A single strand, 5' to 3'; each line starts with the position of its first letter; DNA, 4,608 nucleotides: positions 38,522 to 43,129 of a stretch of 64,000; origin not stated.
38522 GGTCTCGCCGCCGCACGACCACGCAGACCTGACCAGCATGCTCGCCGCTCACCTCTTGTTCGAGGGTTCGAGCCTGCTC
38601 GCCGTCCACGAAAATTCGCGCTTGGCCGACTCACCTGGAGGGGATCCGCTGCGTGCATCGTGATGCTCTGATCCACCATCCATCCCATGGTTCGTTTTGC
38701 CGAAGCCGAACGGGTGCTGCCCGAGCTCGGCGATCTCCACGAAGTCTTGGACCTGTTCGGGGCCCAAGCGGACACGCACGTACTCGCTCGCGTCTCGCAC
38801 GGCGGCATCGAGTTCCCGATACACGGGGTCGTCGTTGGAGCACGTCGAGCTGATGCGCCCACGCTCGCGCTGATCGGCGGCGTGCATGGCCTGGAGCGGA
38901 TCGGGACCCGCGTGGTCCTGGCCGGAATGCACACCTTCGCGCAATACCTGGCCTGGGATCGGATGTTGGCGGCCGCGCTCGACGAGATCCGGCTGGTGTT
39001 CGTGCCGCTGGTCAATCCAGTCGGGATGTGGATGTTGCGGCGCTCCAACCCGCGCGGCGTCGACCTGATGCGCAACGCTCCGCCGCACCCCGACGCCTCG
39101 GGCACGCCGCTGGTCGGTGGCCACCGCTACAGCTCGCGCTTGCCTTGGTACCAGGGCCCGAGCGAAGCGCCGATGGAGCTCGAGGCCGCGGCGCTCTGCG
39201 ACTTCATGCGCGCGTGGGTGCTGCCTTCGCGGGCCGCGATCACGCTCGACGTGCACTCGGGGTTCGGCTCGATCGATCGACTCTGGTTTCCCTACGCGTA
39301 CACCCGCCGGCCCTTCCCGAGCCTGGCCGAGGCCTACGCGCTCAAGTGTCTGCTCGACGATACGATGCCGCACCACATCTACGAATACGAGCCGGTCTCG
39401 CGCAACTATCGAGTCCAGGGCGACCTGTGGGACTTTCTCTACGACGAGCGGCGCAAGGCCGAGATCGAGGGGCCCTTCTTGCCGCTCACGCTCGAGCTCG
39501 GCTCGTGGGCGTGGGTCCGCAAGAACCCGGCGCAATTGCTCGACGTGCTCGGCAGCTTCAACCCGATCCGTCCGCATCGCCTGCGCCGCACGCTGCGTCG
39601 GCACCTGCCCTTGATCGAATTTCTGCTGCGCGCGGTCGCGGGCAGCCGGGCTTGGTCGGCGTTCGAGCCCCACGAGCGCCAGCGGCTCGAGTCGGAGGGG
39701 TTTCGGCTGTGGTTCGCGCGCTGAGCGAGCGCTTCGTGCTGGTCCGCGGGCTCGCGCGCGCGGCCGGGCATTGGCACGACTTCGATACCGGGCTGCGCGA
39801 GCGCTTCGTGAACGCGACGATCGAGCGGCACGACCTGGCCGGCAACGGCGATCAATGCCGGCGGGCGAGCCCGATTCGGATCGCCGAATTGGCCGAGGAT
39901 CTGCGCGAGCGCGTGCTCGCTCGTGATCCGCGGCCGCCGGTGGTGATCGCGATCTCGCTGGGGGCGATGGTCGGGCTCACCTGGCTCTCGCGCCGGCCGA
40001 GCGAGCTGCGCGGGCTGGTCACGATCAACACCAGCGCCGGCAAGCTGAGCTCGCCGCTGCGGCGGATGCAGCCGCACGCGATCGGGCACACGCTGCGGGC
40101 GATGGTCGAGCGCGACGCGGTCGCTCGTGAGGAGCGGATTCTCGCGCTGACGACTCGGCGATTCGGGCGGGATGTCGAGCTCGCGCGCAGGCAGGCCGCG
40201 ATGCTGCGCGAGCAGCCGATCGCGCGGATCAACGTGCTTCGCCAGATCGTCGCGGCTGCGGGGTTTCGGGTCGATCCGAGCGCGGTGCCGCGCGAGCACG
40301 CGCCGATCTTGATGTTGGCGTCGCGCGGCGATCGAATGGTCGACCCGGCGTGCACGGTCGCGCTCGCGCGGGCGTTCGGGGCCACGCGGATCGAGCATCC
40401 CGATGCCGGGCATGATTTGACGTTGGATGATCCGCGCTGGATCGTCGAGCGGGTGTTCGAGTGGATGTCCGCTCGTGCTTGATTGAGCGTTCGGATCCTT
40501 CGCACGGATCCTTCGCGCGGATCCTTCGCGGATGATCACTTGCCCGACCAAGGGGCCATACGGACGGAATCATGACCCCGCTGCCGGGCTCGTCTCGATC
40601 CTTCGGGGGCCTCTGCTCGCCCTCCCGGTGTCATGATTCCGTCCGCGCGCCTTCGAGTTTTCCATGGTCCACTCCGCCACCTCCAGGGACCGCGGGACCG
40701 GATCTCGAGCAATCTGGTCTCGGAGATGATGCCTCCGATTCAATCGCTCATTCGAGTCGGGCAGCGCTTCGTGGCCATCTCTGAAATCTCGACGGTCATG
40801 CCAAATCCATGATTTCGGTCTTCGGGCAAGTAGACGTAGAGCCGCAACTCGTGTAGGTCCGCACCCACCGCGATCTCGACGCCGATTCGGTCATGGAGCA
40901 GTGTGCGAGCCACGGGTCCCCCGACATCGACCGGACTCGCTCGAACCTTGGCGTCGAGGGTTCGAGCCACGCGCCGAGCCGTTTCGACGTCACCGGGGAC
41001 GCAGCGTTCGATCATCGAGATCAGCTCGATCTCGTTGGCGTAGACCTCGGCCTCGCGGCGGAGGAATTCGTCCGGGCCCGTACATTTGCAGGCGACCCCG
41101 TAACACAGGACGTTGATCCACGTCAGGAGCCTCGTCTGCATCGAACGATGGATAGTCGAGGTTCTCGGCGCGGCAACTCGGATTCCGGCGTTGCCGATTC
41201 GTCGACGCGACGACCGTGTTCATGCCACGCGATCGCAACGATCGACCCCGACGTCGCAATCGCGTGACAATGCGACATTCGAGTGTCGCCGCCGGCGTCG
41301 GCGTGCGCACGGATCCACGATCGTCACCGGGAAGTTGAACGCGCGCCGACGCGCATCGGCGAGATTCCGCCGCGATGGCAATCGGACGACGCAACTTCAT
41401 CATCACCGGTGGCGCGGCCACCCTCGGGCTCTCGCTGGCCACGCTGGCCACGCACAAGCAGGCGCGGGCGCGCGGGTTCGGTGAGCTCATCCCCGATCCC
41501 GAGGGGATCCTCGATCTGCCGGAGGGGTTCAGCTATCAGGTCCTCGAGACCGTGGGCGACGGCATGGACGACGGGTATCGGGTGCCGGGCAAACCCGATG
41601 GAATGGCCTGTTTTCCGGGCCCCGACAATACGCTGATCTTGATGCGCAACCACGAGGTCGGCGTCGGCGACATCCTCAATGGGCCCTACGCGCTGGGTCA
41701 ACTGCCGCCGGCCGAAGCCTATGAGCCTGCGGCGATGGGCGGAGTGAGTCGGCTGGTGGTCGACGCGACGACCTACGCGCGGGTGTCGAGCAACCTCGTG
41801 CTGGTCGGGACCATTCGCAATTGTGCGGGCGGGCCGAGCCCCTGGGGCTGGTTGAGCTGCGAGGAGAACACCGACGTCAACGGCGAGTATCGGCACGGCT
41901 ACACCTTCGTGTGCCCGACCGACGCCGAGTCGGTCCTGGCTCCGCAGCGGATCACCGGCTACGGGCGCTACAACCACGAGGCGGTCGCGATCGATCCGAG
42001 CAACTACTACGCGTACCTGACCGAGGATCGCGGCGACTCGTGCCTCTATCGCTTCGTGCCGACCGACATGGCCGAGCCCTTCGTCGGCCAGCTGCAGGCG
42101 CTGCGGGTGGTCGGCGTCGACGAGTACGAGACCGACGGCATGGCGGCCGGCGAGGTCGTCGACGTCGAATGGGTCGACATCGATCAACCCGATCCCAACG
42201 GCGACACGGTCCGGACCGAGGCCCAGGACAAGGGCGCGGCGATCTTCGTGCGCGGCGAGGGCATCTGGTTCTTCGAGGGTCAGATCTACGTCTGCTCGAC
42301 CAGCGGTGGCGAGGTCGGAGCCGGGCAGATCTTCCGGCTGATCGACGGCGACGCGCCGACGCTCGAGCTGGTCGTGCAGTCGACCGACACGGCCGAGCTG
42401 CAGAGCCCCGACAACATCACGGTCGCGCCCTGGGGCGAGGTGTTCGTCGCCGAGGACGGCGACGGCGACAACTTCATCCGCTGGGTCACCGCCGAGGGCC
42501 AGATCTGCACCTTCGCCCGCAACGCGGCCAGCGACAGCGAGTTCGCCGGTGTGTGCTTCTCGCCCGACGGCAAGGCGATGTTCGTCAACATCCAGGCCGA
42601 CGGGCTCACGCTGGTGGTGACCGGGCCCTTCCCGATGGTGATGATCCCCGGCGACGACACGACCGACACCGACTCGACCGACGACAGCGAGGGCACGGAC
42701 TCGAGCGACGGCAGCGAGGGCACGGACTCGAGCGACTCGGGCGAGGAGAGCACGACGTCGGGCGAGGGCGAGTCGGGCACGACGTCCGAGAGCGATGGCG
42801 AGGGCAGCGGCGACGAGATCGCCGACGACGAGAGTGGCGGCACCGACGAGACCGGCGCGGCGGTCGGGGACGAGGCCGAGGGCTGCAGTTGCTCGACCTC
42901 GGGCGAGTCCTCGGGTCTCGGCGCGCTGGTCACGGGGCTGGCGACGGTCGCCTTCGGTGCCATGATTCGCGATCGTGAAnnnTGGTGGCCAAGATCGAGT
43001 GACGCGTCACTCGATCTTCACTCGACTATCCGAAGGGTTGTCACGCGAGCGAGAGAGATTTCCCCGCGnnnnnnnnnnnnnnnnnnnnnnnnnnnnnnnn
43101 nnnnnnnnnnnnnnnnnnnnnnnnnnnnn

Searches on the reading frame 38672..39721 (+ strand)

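Call 62: search_protein_families(library=pfam, proteins=[window:38672-39721:+], max_evalue=0.0001)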
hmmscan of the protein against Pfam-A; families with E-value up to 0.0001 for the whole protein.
window:38672-39721:+ (350 aa): 2 families
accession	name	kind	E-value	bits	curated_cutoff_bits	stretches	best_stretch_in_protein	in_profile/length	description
PF00246.29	Peptidase_M14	-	8.4e-15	55.6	21.6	1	49-261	29-252/286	Zinc carboxypeptidase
PF10994.13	DUF2817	-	6.8e-06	26.2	23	1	30-135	20-117/341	Protein of unknown function (DUF2817)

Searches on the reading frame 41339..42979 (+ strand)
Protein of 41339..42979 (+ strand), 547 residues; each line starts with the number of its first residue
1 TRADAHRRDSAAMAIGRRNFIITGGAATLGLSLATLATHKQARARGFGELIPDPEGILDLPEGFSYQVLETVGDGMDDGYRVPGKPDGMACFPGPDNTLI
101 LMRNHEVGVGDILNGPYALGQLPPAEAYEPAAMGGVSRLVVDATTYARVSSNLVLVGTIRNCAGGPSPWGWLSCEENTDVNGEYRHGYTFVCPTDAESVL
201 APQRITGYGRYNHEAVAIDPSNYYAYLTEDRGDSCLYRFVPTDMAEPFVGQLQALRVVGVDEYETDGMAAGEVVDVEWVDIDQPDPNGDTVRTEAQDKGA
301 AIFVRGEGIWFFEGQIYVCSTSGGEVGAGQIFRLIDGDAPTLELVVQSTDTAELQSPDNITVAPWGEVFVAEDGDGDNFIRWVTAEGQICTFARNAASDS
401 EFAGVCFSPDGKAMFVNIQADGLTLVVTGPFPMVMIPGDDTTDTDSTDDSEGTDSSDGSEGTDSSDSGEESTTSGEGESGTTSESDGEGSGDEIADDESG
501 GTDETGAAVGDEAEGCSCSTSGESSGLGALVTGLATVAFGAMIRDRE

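Call 85: search_protein_families(library=pfam, proteins=[window:41339-42979:+], max_evalue=0.0001)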
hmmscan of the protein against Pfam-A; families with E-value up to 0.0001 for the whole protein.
window:41339-42979:+ (547 aa): 1 family
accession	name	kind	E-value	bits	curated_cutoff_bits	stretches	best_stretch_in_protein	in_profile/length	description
PF05787.19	PhoX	-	9.2e-68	230.1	24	1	46-422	2-515/515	Alkaline phosphatase PhoX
